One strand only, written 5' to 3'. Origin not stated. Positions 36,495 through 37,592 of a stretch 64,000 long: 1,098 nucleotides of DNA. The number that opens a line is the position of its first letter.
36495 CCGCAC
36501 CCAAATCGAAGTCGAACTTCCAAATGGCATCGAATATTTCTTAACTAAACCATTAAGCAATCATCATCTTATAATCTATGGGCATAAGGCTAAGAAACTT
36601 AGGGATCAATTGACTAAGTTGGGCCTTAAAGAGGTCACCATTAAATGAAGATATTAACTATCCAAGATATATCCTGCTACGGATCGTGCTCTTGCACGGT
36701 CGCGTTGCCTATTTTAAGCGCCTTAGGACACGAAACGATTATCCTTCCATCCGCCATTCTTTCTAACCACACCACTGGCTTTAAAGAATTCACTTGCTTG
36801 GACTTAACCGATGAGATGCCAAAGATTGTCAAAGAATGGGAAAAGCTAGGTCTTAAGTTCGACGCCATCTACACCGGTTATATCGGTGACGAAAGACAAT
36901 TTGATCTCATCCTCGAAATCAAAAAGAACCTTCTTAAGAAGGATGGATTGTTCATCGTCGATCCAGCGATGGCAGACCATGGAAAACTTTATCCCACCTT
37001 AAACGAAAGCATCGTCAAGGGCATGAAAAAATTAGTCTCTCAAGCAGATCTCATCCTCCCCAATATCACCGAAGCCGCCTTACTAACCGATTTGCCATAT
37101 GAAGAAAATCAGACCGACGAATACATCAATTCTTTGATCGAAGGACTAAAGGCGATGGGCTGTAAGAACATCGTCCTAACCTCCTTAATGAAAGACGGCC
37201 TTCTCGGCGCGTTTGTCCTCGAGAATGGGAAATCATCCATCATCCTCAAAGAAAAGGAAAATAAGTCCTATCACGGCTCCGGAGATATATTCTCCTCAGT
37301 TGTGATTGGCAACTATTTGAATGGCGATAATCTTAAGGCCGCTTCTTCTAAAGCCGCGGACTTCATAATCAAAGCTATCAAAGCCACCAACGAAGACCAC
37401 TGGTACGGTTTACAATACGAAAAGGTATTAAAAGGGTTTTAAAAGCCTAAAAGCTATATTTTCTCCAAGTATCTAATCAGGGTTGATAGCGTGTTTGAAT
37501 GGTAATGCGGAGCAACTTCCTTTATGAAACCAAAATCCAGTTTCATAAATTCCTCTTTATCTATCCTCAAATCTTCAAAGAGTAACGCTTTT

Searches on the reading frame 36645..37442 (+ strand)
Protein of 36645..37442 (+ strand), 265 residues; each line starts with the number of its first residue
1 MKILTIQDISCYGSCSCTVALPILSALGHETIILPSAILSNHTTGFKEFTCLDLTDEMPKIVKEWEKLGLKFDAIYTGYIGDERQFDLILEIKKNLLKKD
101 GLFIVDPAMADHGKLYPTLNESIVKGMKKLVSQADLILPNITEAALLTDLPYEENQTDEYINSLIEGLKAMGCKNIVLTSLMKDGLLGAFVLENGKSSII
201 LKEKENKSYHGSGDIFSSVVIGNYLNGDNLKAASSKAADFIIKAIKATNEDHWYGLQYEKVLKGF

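Call 3: search_protein_families(library=pfam, proteins=[window:36645-37442:+], max_evalue=1)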
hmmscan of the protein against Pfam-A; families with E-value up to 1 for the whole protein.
window:36645-37442:+ (265 aa): 2 families
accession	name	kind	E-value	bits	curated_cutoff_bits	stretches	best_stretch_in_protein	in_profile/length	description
PF08543.17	Phos_pyr_kin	-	5e-21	75.6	27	1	69-248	58-235/246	Phosphomethylpyrimidine kinase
PF00294.29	PfkB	-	7.1e-07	29.3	25.8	1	117-236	167-281/302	pfkB family carbohydrate kinase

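Call 20: find_encoding_contigs(protein=window:36645-37442:+, flank=8000, max_places=6)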
Protein window:36645-37442:+ (265 aa): no gene with exactly this product is on record in the collection.

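Call 24: find_related_loci(query=window:36645-37442:+, collection=metagenome_contigs, flank=5000)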
Query window:36645-37442:+ (265 aa) in metagenome_contigs; peptide patterns used: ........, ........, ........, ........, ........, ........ (x = any residue, [..] = any of these).
600 stretches matched a pattern (row limit reached: there are more); 442 encode a relative of the query (tblastn E <= 1e-3); the best 80 are kept; 80 distinct loci.
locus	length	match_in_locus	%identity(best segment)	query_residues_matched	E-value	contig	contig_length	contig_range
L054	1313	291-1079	62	2-262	3e-111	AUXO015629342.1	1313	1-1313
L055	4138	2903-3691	61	2-262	5e-102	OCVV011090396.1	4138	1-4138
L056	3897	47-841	59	2-263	1e-95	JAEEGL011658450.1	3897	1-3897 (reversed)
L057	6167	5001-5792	59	3-263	2e-94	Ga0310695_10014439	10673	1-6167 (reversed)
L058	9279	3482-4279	54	2-262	2e-88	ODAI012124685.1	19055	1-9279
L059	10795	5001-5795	52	2-262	1e-86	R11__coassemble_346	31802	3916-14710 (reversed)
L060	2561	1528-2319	48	2-262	8e-86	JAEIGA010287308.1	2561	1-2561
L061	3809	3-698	59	37-265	1e-83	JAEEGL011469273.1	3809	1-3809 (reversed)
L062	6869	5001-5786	49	2-262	2e-81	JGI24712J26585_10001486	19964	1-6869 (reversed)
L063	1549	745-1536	48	2-262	4e-85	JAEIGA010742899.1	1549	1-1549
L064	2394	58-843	49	2-259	2e-82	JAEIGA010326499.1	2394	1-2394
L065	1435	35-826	48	2-262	5e-85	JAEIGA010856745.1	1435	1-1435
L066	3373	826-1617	48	2-262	5e-80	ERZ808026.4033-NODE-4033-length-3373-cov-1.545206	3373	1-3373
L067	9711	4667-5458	48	2-262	2e-79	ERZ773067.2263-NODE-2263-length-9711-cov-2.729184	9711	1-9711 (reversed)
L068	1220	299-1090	49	1-262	5e-85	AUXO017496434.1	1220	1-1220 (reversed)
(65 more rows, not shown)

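Call 70: find_homologous_proteins(query=window:36645-37442:+, max_evalue=1e-40)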
Query window:36645-37442:+ (265 aa): 7156 proteins with E <= 1e-40 among 8000 candidates; the best 120 are listed.
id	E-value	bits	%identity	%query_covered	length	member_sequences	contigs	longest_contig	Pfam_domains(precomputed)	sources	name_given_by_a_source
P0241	1.2e-168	577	99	100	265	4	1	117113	PF08543.18,PF00294.30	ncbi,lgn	-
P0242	6.6e-157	539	93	99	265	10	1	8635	PF08543.18,PF00294.30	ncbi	-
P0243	5.3e-137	473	80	100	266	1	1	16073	PF08543.18,PF00294.30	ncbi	-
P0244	1.2e-134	466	78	99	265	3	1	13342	PF08543.18,PF00294.30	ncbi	-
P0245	2.9e-133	461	79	99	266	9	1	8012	PF08543.18,PF00294.30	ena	-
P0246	1.1e-118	413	71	99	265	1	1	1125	PF08543.18,PF00294.30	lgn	-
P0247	1.6e-105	370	63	99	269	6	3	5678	PF08543.18,PF00294.30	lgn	-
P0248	1.3e-102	361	61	99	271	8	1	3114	PF08543.18,PF00294.30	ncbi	-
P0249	1.3e-101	357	63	100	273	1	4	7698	PF08543.18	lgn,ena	-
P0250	3.4e-100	353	62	98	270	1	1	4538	PF08543.18,PF00294.30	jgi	-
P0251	1.5e-98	347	62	100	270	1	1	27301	PF08543.18,PF00294.30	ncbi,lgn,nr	ncbi:MAG: pyridoxamine kinase [Acholeplasmatales bacterium]|nr:pyridoxamine kinase [Acholeplasmatale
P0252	1.7e-98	347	64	100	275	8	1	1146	PF08543.18,PF00294.30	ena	-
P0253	1.8e-98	347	64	100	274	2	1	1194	PF08543.18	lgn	-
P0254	2.8e-98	347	60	99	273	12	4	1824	PF08543.18,PF00294.30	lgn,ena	-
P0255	4.2e-98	346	59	99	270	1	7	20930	PF08543.18,PF00294.30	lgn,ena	-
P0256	4.5e-98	346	62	99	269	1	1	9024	PF08543.18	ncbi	-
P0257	4.8e-98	346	63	98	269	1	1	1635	PF08543.18,PF00294.30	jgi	jgi:pyridoxine kinase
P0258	6.0e-98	345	60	99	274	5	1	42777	PF08543.18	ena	-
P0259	6.7e-98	345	61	100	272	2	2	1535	PF08543.18,PF00294.30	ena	-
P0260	8.4e-98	345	62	100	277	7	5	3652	PF08543.18,PF00294.30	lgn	-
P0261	9.9e-98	345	61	99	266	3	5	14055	PF08543.18,PF00294.30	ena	-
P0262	1.2e-97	344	61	100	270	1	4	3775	PF08543.18,PF00294.30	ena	-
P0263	1.5e-97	344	61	100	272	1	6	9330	PF08543.18,PF00294.30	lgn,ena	-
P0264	2.8e-97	343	63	98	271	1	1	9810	PF08543.18,PF00294.30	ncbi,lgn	-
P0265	6.3e-97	342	62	98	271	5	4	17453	PF08543.18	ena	-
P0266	6.4e-97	342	62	98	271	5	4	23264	PF08543.18,PF00294.30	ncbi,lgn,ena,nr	ncbi:MAG: pyridoxamine kinase [Acholeplasmatales bacterium]|nr:pyridoxamine kinase [Acholeplasmatale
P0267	9.2e-97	342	62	99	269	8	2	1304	PF08543.18,PF00294.30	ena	-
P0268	1.2e-96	341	61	100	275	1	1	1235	PF08543.18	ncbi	-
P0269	1.4e-96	341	60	99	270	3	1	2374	PF08543.18,PF00294.30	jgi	jgi:pyridoxine kinase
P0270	1.6e-96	341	61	100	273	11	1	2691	PF08543.18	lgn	-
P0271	3.0e-96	340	59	99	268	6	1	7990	PF08543.18,PF00294.30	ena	-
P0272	3.1e-96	340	61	100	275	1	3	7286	PF08543.18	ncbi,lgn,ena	-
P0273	4.5e-96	339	62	99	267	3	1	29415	PF08543.18,PF00294.30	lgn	-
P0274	5.7e-96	339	61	98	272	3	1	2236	PF08543.18,PF00294.30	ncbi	-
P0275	6.3e-96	339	59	100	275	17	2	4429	PF08543.18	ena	-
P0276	7.7e-96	339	61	100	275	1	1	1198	PF08543.18,PF00294.30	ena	-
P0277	1.6e-95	338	60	99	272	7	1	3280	PF08543.18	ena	-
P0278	1.8e-95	337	59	99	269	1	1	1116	PF08543.18,PF00294.30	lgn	-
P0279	2.7e-95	337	62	98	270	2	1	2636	PF08543.18,PF00294.30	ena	-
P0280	3.0e-95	337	61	100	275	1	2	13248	PF08543.18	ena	-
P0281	3.4e-95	336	61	98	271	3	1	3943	PF08543.18,PF00294.30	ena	-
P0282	3.9e-95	336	61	98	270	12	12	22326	PF08543.18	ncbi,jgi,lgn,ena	-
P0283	4.1e-95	336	60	99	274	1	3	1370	PF08543.18,PF00294.30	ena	-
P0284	8.4e-95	335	58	99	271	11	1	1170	PF08543.18,PF00294.30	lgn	-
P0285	9.9e-95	335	58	99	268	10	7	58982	PF08543.18,PF00294.30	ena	-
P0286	1.1e-94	335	60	99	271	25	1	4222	PF08543.18,PF00294.30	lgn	-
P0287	1.9e-94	334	61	100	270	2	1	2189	PF08543.18,PF00294.30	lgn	-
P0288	3.3e-94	333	60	99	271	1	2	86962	PF08543.18,PF00294.30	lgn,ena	-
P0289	3.7e-94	333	60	98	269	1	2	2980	PF08543.18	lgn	-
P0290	3.9e-94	333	60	99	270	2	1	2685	PF08543.18,PF00294.30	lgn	-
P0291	3.9e-94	333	61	100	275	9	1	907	PF08543.18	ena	-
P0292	4.3e-94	333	61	100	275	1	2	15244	PF08543.18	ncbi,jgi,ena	-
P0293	4.3e-94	333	61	100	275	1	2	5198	PF08543.18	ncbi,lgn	-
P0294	4.3e-94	333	61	100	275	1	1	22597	PF08543.18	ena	-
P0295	1.0e-93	332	61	100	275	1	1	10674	PF08543.18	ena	-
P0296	1.0e-93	332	60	98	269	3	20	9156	PF08543.18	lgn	-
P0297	1.0e-93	332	57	99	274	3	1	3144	PF08543.18,PF00294.30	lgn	-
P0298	1.3e-93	331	60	100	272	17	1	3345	PF08543.18,PF00294.30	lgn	-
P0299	2.6e-93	330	61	99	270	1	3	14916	PF08543.18,PF00294.30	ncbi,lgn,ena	-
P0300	2.9e-93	330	61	100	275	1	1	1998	PF08543.18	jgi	-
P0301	4.9e-93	329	58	99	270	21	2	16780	PF08543.18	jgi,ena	jgi:pyridoxine kinase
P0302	7.5e-93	329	60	100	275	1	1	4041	PF08543.18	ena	-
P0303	8.4e-93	329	60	99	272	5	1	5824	PF08543.18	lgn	-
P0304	1.0e-92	328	59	99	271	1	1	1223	PF08543.18,PF00294.30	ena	-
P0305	1.3e-92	328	59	99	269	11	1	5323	PF08543.18,PF00294.30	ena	-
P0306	1.5e-92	328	60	100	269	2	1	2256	PF08543.18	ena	-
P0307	1.6e-92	328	58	99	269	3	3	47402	PF08543.18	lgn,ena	-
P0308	2.1e-92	327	58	99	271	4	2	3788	PF08543.18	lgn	-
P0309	2.5e-92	327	56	99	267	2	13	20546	PF08543.18,PF00294.30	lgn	-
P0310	3.5e-92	327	58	99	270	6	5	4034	PF08543.18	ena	-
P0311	3.9e-92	326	60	100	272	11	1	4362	PF08543.18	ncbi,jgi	jgi:pyridoxine kinase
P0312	3.9e-92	326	62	98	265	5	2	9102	PF08543.18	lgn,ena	-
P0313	6.6e-92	326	59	98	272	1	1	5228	PF08543.18,PF00294.30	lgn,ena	-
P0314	7.6e-92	325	59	98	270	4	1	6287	PF08543.18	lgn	-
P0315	7.9e-92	325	59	98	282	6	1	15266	PF08543.18,PF00294.30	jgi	-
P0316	8.7e-92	325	56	99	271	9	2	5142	PF08543.18,PF00294.30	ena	-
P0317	9.6e-92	325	56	98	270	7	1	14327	PF08543.18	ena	-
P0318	1.1e-91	325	58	99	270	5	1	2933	PF08543.18,PF00294.30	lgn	-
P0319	1.5e-91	325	59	99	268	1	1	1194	PF08543.18,PF00294.30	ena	-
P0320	1.7e-91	324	58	99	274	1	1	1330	PF08543.18,PF00294.30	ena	-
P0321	2.1e-91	324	59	99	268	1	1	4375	PF08543.18,PF00294.30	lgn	-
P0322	2.5e-91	324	61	98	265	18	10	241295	PF08543.18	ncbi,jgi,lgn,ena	-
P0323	2.6e-91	324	59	98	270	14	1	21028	PF08543.18,PF00294.30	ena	-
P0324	3.1e-91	323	59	98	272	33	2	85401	PF08543.18,PF00294.30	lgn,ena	-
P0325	3.6e-91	323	60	99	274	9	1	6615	PF08543.18,PF00294.30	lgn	-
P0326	4.1e-91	323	55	99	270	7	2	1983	PF08543.18,PF00294.30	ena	-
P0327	4.7e-91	323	58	99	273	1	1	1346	PF08543.18,PF00294.30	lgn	-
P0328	5.1e-91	323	61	98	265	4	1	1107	PF08543.18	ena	-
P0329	5.4e-91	323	59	99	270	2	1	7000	PF08543.18,PF00294.30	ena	-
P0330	5.7e-91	323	60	98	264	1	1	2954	PF08543.18,PF00294.30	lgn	-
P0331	6.4e-91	322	58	99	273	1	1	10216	PF08543.18,PF00294.30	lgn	-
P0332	7.0e-91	322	58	99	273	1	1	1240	PF08543.18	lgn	-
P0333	9.0e-91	322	57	99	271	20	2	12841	PF08543.18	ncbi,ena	-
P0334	1.5e-90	321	56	99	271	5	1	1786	PF08543.18,PF00294.30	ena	-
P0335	1.5e-90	321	58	99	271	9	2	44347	PF08543.18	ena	-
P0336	1.9e-90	321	59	99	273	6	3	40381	PF08543.18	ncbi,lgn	-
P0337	2.6e-90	320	60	99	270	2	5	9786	PF08543.18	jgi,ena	-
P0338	2.6e-90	320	59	99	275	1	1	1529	PF08543.18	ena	-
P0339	2.7e-90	320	59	98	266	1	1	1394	PF08543.18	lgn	-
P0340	2.9e-90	320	59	98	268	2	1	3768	PF08543.18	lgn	-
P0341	3.3e-90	320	58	99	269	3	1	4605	PF08543.18,PF00294.30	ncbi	-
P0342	3.5e-90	320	59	99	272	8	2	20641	PF08543.18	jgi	-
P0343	3.8e-90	320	59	99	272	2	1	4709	PF08543.18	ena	-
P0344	4.1e-90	320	59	99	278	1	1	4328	PF08543.18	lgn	-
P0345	4.3e-90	320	59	99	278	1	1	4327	PF08543.18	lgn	-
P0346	4.8e-90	320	56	98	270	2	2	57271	PF08543.18,PF00294.30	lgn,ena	-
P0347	5.6e-90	319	57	100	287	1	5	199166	PF08543.18,PF00294.30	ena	-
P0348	6.2e-90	319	58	99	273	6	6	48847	PF08543.18,PF00294.30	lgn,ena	-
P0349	6.8e-90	319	59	99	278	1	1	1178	PF08543.18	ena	-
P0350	6.9e-90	319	60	98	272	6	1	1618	PF08543.18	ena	-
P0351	7.6e-90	319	59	99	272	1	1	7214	PF08543.18,PF00294.30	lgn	-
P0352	9.0e-90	319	57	99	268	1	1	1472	PF08543.18,PF00294.30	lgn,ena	-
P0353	1.5e-89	318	59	99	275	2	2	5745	PF08543.18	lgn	-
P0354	1.7e-89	318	58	99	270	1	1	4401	PF08543.18,PF00294.30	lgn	-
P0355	1.7e-89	318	58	98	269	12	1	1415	PF08543.18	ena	-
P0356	1.8e-89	318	59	99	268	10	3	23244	PF08543.18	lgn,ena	-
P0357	2.4e-89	317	57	99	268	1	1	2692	PF08543.18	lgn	-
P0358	2.5e-89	317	58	98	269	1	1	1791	PF08543.18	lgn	-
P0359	3.0e-89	317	57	99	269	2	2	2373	PF08543.18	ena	-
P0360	3.1e-89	317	58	98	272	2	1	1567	PF08543.18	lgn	-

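Call 71: find_encoding_contigs(protein=P0241, flank=6000, max_places=3)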
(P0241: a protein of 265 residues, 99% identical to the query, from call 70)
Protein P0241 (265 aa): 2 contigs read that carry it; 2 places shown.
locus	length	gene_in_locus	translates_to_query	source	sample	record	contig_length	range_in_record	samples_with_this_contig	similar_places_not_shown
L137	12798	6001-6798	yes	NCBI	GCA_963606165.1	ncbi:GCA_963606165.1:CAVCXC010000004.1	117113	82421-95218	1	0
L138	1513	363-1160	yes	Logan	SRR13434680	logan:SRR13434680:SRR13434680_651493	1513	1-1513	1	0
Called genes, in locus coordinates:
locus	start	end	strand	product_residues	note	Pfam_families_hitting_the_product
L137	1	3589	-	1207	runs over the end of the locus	-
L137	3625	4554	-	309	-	-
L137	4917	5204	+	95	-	-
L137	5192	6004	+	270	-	-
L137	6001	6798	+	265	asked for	PF08543:Phos_pyr_kin, PF00294:PfkB (weak)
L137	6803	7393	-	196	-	-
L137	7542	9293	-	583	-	-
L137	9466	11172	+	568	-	-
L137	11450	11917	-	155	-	-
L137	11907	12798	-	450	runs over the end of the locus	PF00005:ABC_tran, PF13304:AAA_21 (faint), PF00005:ABC_tran, PF08352:oligo_HPY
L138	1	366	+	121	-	?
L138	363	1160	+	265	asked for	PF08543:Phos_pyr_kin, PF00294:PfkB (weak)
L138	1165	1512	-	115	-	?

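Call 72: find_encoding_contigs(protein=P0242, flank=6000, max_places=3)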
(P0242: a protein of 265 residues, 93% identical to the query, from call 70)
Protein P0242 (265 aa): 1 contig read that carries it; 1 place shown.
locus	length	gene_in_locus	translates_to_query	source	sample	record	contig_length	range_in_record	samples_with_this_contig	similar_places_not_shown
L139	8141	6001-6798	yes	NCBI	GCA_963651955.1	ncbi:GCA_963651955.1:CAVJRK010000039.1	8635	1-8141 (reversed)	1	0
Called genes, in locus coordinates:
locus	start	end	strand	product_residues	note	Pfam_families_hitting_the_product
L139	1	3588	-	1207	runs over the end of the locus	-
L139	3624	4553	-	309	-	-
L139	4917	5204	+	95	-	-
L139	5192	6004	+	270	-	-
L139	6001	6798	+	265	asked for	PF08543:Phos_pyr_kin, PF00294:PfkB (weak)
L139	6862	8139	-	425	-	?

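Call 73: find_encoding_contigs(protein=P0243, flank=6000, max_places=3)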
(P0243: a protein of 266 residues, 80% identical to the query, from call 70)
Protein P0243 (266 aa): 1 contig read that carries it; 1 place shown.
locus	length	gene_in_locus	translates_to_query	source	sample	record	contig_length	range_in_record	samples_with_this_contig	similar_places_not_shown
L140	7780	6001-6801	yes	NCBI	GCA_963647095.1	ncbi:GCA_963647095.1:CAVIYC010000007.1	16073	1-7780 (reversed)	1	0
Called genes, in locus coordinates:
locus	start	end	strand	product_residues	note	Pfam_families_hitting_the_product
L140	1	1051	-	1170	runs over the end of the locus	-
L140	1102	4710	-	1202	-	-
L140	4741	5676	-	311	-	-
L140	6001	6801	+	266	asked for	PF08543:Phos_pyr_kin, PF00294:PfkB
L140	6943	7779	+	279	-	?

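Call 78: find_encoding_contigs(protein=P0244, flank=6000, max_places=3)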
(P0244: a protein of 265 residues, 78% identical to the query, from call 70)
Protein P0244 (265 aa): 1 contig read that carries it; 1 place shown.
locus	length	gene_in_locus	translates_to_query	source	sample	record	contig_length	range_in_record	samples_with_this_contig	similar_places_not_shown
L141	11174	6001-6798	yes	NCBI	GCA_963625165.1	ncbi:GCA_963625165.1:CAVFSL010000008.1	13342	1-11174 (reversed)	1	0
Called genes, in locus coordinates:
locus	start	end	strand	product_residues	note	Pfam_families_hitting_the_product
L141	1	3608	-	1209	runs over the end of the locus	-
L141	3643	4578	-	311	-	-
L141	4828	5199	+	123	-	-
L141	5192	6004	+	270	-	-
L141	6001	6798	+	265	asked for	PF08543:Phos_pyr_kin, PF00294:PfkB (weak)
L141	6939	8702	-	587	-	-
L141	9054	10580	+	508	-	-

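Call 79: find_encoding_contigs(protein=P0245, flank=6000, max_places=3)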
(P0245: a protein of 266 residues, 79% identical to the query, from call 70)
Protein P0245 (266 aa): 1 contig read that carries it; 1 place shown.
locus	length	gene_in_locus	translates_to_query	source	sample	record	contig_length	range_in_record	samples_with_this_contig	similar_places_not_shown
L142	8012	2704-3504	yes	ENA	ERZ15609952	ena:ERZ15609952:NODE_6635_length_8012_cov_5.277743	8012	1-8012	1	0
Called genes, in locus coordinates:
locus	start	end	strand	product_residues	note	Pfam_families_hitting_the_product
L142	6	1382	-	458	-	-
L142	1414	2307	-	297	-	-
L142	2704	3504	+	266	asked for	PF08543:Phos_pyr_kin, PF00294:PfkB (weak)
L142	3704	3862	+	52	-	PF01637:ATPase_2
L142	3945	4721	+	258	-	PF03008:DUF234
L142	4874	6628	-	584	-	-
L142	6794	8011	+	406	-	?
